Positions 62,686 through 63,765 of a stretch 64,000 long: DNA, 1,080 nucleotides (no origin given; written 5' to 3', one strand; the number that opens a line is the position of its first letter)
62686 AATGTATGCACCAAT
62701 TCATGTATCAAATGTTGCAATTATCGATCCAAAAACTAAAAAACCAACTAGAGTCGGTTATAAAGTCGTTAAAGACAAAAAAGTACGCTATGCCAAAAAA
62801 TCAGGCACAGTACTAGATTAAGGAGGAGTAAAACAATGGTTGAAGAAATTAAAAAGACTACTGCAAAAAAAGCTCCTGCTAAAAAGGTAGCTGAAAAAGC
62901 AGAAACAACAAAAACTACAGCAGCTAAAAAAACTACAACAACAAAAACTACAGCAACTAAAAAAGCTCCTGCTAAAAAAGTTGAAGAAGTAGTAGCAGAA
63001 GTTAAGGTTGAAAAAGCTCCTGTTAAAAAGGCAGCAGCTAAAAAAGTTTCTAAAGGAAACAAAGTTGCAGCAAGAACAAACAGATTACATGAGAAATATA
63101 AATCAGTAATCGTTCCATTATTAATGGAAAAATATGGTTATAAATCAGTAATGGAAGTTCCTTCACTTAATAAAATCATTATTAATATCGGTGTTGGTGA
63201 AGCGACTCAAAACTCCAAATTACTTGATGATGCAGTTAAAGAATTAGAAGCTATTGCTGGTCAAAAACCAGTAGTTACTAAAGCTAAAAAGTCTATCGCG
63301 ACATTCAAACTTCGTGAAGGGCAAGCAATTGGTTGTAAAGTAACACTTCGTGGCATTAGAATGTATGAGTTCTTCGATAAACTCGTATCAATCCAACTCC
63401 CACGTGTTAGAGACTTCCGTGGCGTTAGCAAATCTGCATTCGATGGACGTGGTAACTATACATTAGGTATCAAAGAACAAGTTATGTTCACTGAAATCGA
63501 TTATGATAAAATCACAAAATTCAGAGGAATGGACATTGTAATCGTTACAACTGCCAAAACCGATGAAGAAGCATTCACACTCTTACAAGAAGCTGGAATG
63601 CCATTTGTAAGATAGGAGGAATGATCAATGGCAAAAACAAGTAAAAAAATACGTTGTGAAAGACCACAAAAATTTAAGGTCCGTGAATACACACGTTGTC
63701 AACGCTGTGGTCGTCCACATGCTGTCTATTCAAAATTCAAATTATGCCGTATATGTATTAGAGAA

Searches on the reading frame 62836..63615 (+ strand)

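Call 46: search_protein_families(library=pfam, proteins=[window:62836-63615:+], max_evalue=0.001)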
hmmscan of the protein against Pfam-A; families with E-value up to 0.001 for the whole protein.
window:62836-63615:+ (259 aa): 2 families
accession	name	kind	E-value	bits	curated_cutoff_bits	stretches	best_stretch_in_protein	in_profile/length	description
PF00673.26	Ribosomal_L5_C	-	1.5e-40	137.6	27.8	1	165-257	2-94/94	ribosomal L5P family C-terminus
PF00281.24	Ribosomal_L5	-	9.6e-28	96.7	34.9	1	104-160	1-57/57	Ribosomal protein L5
